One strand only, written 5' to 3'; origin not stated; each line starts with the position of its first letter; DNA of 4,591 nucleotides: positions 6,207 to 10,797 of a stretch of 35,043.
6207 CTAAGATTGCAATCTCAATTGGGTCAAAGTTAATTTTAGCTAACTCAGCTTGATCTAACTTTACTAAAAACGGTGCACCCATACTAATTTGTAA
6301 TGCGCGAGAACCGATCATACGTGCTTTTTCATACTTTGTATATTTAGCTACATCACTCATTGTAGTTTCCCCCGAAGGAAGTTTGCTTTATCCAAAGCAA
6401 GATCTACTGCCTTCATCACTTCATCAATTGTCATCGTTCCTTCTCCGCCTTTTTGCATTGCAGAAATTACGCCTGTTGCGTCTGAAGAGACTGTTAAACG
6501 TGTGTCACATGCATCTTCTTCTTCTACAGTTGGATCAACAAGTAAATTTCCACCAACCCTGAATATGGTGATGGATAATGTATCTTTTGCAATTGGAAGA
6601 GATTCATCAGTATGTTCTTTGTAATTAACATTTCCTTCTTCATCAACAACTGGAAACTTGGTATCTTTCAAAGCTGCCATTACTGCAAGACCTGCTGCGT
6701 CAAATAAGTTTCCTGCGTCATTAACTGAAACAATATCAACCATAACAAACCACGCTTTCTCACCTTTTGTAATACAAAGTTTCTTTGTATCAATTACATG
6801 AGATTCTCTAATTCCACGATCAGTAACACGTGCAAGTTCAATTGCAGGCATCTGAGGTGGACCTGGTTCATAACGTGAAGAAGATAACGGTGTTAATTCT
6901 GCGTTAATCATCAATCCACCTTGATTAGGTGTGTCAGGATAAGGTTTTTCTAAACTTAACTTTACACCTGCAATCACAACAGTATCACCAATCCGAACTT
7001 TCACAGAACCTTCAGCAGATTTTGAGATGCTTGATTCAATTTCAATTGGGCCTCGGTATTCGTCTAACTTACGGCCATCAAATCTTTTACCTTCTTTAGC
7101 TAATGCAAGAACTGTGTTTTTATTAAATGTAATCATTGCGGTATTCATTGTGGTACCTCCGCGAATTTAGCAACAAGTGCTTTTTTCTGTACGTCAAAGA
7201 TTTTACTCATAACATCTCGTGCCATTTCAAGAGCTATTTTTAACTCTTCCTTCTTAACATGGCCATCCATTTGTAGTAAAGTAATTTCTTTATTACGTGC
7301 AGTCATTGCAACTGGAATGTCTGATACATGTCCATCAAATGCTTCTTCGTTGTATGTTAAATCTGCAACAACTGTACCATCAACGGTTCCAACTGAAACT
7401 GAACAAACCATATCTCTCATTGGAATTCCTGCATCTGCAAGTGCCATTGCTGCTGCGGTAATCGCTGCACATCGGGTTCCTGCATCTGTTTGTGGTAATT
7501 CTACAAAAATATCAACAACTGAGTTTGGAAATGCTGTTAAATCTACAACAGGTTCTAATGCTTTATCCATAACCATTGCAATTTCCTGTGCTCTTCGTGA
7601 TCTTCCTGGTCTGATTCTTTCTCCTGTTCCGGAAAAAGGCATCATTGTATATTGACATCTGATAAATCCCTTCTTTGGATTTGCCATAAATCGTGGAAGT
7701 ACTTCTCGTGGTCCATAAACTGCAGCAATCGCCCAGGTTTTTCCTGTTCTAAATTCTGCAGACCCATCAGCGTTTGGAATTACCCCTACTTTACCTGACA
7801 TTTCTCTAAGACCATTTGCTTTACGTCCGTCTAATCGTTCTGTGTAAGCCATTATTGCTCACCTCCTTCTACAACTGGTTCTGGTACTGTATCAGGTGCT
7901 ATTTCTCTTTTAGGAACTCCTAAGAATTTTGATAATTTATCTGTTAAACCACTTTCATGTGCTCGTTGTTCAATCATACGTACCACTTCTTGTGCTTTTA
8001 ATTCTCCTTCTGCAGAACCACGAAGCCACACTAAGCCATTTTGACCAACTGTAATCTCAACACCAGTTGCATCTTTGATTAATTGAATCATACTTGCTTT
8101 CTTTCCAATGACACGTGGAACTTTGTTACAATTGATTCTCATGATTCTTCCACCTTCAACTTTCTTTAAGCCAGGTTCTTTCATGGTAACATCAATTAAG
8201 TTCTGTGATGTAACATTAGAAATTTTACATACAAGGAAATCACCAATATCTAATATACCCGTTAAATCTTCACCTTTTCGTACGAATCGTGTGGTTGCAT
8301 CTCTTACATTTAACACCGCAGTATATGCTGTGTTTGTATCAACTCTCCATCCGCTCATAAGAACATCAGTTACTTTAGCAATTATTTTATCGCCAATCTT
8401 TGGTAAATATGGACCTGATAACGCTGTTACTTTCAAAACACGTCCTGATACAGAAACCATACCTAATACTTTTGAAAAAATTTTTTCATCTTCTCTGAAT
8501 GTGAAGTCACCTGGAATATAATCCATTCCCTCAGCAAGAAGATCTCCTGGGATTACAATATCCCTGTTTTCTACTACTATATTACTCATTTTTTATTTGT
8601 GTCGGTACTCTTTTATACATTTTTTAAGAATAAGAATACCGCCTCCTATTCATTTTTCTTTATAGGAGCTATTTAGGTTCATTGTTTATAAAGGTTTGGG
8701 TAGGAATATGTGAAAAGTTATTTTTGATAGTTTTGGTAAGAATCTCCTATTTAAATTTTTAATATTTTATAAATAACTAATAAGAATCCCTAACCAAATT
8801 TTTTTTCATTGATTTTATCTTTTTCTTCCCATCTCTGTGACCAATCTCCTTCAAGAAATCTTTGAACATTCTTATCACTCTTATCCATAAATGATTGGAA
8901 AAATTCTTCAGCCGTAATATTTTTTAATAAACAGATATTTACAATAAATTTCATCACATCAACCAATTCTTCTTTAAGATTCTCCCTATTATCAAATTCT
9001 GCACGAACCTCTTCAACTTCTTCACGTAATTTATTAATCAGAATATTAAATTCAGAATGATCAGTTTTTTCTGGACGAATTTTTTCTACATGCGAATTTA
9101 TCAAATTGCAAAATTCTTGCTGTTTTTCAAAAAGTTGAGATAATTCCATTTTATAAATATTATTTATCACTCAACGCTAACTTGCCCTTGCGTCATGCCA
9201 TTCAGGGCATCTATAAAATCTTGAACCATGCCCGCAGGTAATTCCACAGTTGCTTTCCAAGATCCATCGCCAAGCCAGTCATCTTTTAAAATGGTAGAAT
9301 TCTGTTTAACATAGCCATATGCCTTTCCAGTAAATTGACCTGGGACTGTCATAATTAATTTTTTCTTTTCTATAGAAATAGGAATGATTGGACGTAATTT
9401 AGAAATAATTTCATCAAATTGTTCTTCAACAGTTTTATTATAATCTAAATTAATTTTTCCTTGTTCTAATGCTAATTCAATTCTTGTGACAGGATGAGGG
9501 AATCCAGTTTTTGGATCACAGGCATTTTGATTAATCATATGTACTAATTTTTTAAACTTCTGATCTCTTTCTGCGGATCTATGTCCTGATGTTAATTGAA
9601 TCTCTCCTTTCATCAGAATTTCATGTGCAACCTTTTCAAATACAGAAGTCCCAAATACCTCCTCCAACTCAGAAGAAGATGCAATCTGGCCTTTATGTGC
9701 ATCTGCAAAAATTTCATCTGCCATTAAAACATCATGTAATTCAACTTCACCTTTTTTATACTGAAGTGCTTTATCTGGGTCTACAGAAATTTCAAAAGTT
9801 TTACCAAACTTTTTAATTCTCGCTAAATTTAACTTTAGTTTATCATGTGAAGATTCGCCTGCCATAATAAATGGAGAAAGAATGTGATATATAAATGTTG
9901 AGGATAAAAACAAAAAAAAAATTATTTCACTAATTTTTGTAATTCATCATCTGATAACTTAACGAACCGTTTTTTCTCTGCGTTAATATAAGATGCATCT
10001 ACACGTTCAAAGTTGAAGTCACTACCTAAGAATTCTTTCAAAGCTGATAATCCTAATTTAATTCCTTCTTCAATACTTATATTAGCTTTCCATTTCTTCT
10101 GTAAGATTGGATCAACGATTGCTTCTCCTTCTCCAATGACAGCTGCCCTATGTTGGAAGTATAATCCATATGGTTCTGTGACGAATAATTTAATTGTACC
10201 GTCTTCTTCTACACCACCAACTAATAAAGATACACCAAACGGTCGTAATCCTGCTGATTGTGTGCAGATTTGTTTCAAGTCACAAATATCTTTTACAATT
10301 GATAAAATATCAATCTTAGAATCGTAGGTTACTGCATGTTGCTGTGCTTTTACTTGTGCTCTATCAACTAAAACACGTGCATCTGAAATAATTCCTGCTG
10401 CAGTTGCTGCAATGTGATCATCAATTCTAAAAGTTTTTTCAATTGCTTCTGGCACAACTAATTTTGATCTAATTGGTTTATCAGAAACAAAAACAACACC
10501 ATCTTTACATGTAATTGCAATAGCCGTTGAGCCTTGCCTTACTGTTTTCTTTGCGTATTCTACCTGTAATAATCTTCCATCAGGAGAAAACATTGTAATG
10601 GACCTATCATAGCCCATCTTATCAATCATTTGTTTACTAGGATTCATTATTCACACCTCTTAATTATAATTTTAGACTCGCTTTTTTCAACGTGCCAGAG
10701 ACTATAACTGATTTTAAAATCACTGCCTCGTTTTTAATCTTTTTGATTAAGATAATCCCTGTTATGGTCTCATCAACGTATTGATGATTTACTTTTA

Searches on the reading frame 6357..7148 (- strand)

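Call 68: search_protein_families(library=pfam, proteins=[window:6357-7148:-], max_evalue=0.001)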
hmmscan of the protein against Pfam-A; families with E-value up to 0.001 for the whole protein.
window:6357-7148:- (263 aa): 2 families
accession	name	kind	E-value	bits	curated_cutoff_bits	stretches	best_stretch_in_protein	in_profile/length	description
PF01138.27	RNase_PH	-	2.4e-26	93.1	25.5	1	34-166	4-130/130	3' exoribonuclease family, domain 1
PF03725.20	RNase_PH_C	-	1.8e-13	50.7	20.8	1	192-253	5-66/67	3' exoribonuclease family, domain 2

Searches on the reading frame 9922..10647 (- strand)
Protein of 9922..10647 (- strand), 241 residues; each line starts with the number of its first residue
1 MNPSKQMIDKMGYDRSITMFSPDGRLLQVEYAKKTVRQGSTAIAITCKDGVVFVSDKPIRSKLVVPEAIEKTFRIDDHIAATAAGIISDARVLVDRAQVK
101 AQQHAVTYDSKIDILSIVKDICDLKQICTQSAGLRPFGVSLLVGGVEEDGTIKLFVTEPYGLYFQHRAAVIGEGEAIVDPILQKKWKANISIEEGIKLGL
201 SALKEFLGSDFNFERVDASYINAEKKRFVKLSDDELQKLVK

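Call 68: search_protein_families(library=pfam, proteins=[window:9922-10647:-], max_evalue=0.001)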
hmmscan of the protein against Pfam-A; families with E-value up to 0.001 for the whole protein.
window:9922-10647:- (241 aa): 2 families
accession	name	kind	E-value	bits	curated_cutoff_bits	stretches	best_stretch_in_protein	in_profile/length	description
PF00227.31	Proteasome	-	2.5e-49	167.9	22.4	1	36-218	1-186/189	Proteasome subunit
PF10584.14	Proteasome_A_N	-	5.9e-13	48.7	27.7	1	13-34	1-22/23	Proteasome subunit A N-terminal signature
